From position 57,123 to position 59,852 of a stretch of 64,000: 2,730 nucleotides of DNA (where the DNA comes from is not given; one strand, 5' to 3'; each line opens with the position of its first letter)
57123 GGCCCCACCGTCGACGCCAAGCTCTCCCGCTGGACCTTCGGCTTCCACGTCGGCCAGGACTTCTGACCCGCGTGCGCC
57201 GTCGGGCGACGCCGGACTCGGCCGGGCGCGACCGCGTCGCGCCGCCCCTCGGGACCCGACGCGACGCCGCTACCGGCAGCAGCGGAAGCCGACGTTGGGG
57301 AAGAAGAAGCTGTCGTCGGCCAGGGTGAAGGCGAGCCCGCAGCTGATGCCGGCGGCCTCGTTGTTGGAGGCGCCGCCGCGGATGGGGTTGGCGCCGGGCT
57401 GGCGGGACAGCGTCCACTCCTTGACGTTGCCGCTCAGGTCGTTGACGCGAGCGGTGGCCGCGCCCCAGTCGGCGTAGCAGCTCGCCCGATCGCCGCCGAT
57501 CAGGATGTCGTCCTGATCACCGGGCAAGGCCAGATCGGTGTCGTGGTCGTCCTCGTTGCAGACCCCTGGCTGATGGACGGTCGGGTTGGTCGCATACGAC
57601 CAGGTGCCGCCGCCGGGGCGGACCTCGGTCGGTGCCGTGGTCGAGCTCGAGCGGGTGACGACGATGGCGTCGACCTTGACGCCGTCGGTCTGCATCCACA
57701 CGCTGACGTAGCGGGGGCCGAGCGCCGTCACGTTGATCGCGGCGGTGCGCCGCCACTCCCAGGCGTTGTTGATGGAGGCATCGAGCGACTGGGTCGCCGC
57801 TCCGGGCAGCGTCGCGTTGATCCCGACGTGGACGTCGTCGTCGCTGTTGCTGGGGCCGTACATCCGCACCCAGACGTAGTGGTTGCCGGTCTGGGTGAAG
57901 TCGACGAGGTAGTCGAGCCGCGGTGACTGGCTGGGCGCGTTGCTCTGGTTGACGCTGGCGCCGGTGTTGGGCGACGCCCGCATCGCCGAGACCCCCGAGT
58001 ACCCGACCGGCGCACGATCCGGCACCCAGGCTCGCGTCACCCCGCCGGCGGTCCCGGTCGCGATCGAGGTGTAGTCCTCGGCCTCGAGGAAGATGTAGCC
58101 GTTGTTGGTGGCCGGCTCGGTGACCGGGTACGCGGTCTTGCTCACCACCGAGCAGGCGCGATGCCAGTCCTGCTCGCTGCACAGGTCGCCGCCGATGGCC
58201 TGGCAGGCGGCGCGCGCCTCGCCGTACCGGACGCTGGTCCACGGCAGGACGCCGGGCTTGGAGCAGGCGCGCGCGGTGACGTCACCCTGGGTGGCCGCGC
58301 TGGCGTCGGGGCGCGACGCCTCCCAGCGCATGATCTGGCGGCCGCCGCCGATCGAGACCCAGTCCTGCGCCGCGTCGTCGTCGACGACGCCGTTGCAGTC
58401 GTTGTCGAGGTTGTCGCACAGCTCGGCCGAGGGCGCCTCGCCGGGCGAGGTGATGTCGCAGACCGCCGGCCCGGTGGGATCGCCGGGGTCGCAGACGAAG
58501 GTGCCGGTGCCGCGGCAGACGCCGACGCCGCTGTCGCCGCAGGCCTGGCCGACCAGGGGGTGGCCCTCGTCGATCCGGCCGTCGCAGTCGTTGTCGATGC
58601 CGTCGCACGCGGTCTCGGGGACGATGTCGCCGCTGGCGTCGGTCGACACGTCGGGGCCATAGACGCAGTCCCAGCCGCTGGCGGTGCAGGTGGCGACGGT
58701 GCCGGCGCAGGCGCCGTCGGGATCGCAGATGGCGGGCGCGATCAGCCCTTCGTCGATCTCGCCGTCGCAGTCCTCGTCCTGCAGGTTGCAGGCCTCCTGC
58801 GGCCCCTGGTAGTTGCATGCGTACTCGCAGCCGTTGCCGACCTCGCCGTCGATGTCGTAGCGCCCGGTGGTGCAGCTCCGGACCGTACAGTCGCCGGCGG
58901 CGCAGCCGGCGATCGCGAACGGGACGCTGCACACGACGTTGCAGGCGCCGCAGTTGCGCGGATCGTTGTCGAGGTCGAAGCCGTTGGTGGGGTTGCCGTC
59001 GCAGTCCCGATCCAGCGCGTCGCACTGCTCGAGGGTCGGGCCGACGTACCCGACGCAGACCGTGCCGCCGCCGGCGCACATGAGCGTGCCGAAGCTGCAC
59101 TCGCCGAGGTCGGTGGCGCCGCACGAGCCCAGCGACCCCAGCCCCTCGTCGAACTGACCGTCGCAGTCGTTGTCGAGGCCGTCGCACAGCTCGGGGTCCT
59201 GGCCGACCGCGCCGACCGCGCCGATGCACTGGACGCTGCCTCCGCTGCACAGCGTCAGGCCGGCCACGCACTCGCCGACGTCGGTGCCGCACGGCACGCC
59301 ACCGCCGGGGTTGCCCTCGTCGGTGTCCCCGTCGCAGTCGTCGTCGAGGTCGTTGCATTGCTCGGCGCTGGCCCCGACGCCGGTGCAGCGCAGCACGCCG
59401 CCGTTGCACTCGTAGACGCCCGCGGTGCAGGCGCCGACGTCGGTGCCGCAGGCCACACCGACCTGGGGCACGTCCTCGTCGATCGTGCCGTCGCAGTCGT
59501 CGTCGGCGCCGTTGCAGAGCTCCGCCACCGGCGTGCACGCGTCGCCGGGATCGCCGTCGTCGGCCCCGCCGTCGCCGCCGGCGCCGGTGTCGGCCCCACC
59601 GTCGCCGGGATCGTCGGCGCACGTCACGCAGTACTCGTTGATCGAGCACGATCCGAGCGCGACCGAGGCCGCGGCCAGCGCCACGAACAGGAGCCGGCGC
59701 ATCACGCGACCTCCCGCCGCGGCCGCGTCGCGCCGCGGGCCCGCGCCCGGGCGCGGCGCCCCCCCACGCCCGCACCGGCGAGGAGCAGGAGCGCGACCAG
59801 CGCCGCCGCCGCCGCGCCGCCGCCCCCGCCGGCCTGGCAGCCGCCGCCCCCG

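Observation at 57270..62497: Translationally coupled pair of giant Cys-rich surface proteins: VWA/MYXO-CTERM adhesin-like protein plus FGE-domain lipoprotein sharing the same '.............' modules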

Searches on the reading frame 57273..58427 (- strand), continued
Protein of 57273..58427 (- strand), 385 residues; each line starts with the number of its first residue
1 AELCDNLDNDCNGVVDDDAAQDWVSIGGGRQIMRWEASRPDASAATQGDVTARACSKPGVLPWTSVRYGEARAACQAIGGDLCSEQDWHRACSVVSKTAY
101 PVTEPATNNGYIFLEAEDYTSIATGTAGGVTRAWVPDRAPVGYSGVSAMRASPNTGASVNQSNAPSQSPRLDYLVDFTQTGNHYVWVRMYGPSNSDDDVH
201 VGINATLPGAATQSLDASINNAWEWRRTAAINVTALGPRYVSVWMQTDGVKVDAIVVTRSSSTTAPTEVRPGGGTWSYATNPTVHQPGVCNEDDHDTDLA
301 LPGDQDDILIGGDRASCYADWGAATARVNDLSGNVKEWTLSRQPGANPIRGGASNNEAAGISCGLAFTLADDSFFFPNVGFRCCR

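Call 33: search_solved_structures(query=A1, max_evalue=1, show_alignments=5)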
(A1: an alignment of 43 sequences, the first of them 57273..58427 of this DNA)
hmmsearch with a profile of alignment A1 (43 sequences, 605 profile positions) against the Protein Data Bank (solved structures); distinct sequences matched with E-value up to 1: 29.
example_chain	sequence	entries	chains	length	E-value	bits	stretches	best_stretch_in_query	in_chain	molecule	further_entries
1y4j_A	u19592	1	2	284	2.3e-06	29.8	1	543-603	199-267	Sulfatase modifying factor 2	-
7ml6_A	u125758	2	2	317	3.4e-05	25.9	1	541-603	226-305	CalU17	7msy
6vqp_A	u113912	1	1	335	4e-05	25.7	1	541-603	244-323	CalU17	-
4x8b_A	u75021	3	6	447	0.016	17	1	287-321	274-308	Sulfoxide synthase EgtB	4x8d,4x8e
2aft_X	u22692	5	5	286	0.017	16.9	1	287-326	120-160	Sulfatase modifying factor 1 | Sulfatase-modifying factor 1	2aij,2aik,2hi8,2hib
31dc_A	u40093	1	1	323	0.024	16.5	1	287-319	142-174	Formylglycine-generating enzyme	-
5aoh_A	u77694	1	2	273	0.05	15.4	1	542-602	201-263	Spore coat protein CotH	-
8zvk_A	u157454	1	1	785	0.056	15.3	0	390-470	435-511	AaBgIC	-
2afy_X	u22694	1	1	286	0.081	14.7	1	287-326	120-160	Sulfatase modifying factor 1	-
2aii_X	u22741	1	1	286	0.1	14.4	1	287-319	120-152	Sulfatase modifying factor 1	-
1y1e_X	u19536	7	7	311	0.14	13.9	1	287-319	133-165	C-alpha-formyglycine-generating enzyme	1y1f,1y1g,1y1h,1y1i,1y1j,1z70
9myj_B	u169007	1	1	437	0.15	13.9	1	545-603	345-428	Lipoprotein, putative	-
9p6h_B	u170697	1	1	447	0.16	13.8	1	545-603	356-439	Lipoprotein, putative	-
5ssy_A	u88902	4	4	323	0.16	13.8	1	287-319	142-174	Formylglycine-generating enzyme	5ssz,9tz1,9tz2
8aru_A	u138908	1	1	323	0.17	13.7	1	287-319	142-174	Formylglycine-generating enzyme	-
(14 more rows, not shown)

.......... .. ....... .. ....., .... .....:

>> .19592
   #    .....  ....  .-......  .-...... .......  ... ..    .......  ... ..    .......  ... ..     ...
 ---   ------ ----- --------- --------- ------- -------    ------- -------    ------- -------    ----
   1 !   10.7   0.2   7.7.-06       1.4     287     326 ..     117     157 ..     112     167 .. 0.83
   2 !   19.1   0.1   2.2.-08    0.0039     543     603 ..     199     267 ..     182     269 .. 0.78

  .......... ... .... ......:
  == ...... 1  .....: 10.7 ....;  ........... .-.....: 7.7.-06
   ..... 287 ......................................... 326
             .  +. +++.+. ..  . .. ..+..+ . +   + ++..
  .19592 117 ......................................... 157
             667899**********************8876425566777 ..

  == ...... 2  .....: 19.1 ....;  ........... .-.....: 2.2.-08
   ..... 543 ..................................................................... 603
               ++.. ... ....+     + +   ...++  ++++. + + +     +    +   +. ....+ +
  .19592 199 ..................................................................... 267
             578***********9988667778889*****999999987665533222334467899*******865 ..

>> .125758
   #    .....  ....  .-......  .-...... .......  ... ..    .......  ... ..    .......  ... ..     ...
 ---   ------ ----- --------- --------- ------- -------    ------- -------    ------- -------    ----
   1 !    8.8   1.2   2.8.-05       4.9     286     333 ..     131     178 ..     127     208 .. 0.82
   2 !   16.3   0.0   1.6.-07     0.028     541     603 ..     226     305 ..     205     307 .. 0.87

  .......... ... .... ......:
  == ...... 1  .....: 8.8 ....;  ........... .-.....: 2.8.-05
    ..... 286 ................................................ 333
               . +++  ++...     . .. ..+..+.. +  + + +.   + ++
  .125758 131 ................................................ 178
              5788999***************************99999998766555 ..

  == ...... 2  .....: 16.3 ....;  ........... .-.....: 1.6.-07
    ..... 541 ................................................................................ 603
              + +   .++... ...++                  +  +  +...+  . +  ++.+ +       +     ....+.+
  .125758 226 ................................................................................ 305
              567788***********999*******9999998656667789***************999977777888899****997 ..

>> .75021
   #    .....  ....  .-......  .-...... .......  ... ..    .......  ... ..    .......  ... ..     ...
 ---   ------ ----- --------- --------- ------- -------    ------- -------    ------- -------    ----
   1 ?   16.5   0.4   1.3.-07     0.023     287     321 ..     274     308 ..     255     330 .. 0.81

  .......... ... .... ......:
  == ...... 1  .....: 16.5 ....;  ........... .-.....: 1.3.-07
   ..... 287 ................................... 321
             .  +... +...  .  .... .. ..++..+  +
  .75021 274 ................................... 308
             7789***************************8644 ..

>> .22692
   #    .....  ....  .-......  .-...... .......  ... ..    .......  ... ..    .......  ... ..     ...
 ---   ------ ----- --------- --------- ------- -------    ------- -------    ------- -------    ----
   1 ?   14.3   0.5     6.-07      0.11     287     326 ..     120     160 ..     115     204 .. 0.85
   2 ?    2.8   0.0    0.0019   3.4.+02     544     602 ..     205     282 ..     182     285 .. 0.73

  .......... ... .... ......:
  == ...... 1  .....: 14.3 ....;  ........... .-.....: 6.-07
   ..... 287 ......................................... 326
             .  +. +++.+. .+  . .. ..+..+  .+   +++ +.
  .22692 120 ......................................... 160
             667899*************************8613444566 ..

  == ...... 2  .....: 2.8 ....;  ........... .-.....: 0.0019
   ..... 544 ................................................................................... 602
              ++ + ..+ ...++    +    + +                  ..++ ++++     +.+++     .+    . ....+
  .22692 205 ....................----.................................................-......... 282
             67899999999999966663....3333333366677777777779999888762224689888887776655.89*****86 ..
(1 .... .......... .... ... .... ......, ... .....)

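Call 35: search_protein_families(library=ncbifam, proteins=[window:57273-58367:-], max_evalue=10)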
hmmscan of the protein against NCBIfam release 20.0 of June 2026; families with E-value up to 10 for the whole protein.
window:57273-58367:- (365 aa): 0 families

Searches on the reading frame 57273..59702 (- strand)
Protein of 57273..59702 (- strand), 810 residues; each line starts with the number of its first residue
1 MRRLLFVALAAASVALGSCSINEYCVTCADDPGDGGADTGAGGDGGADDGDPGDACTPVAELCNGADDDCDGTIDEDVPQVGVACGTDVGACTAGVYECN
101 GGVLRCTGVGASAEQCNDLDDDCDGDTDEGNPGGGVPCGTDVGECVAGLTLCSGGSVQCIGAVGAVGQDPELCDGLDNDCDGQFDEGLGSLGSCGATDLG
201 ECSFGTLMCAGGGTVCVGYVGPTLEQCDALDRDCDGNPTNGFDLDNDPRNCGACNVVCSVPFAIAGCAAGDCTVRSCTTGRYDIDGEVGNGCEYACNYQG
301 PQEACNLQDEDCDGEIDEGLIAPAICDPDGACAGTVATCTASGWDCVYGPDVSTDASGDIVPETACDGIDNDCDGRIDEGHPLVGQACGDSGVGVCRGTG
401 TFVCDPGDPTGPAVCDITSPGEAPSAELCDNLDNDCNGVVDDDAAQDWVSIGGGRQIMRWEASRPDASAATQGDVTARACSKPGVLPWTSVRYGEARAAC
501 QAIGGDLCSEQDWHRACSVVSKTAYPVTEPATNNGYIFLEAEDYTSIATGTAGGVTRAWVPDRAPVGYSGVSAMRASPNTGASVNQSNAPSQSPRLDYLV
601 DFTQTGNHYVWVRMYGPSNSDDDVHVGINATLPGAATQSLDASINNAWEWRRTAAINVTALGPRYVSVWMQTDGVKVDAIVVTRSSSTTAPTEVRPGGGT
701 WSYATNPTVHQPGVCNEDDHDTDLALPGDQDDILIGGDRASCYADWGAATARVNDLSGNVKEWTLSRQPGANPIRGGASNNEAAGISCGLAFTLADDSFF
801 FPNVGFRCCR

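Call 4: search_protein_families(library=pfam, proteins=[window:57273-59702:-], max_evalue=0.1)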
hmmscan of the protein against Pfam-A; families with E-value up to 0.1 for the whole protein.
window:57273-59702:- (810 aa): 3 families
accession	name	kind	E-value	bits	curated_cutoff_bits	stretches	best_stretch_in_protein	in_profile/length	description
PF11617.13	Cu-binding_MopE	-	4.7e-22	78.4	27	4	170-186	14-30/30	Putative metal-binding motif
PF17829.7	GH115_C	-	3e-05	24.4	24.1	1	533-684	5-160/172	Glycosyl hydrolase family 115 C-terminal domain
PF03781.23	FGE-sulfatase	-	0.00013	22.2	23.3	1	480-533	85-139/255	Sulfatase-modifying factor enzyme 1-like domain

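Call 5: search_protein_families(library=ncbifam, proteins=[window:57273-59702:-], max_evalue=0.1)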
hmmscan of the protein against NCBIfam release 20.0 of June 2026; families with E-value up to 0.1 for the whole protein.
window:57273-59702:- (810 aa): 0 families

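Call 7: search_solved_structures(query=window:57273-59702:-, max_evalue=1, show_alignments=2)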
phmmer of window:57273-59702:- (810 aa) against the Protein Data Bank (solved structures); distinct sequences matched with E-value up to 1: 0.
